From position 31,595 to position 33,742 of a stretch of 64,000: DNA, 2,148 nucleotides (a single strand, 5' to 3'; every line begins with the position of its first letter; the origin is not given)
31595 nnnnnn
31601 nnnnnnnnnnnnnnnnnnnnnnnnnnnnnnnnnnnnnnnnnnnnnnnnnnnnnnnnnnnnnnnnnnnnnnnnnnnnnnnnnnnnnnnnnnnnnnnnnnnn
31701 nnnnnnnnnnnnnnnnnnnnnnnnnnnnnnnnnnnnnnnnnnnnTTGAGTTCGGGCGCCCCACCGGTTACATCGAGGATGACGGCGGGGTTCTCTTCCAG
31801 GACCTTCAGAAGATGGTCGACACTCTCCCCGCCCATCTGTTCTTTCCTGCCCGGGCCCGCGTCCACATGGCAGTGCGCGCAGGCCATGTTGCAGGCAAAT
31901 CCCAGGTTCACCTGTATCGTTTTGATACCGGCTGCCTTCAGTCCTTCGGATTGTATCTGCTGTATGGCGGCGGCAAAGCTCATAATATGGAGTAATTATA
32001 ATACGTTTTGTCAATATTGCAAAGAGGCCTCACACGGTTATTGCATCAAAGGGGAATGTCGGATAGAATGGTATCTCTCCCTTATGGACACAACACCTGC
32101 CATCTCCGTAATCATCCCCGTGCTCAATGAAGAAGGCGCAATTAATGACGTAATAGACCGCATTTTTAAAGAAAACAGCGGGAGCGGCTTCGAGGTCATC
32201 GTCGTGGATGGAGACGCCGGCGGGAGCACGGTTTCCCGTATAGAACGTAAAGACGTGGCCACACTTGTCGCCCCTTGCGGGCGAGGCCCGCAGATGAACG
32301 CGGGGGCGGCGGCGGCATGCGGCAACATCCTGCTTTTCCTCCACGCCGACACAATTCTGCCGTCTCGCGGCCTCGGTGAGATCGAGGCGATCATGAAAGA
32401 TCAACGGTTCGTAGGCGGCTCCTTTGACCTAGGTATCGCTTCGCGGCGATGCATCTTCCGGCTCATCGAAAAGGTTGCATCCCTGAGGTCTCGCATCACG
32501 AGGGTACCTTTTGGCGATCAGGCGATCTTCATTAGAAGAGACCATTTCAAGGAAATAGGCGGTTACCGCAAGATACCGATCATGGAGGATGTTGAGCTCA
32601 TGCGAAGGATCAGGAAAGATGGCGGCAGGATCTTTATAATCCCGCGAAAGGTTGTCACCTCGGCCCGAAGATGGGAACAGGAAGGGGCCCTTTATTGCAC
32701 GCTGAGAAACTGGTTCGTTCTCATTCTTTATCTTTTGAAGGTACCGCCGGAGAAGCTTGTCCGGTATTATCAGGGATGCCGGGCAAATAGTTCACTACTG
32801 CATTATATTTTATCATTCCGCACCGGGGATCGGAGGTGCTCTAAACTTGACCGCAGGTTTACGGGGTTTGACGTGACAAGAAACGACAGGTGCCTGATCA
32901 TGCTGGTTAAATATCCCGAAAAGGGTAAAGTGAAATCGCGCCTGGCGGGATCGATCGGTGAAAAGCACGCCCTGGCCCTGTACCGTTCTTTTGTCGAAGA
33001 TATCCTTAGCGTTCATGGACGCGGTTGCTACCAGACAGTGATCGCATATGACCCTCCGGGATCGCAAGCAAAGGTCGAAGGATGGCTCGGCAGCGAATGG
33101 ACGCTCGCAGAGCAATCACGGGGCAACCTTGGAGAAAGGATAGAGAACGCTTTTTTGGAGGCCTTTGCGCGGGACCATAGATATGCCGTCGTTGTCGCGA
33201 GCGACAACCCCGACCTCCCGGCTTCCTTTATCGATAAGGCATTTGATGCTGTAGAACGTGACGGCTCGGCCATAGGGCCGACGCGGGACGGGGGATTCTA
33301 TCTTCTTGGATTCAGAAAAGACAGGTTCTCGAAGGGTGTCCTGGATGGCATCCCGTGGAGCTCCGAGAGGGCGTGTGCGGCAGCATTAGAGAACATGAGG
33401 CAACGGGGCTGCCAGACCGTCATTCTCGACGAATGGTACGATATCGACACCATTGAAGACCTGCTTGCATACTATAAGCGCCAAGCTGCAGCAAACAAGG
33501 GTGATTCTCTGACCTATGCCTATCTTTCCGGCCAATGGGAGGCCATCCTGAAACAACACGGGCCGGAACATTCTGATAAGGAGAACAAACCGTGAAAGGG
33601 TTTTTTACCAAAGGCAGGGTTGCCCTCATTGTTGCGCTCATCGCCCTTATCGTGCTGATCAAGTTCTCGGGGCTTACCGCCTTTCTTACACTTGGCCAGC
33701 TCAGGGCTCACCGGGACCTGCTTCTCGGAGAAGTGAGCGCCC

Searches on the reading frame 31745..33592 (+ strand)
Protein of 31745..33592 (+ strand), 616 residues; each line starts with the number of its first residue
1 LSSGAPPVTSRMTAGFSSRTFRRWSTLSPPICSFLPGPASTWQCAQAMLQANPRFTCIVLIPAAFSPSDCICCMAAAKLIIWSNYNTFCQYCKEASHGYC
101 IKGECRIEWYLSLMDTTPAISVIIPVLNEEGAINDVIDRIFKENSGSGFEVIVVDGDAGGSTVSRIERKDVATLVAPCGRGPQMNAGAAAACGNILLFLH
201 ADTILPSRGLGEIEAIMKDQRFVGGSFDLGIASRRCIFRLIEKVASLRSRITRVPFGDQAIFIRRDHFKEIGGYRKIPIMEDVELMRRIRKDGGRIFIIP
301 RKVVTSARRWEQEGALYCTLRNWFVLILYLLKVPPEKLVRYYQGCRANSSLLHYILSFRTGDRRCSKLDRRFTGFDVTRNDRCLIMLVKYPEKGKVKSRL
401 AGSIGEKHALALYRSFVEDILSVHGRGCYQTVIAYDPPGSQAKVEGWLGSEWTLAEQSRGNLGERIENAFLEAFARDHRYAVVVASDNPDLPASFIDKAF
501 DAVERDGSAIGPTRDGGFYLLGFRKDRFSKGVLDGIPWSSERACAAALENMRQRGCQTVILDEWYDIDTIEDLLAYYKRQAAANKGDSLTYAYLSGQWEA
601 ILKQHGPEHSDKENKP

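Call 78: search_protein_families(library=pfam, proteins=[window:31745-33592:+], max_evalue=0.0001)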
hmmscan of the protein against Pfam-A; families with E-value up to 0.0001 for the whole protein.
window:31745-33592:+ (616 aa): 4 families
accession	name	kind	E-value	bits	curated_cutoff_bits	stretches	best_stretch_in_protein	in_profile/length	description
PF09837.15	DUF2064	-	4e-27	94.9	25.8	1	423-540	5-120/120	Uncharacterized protein conserved in bacteria (DUF2064)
PF00535.33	Glycos_transf_2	-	3.2e-10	40.6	23.3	1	121-232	1-120/168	Glycosyl transferase family 2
PF13641.12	Glyco_tranf_2_3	-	1.5e-07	32.1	27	1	118-309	1-214/230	Glycosyltransferase like family 2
PF10111.15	Glyco_tranf_2_2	-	1.6e-05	25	27.3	0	121-207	1-96/276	Glycosyltransferase like family 2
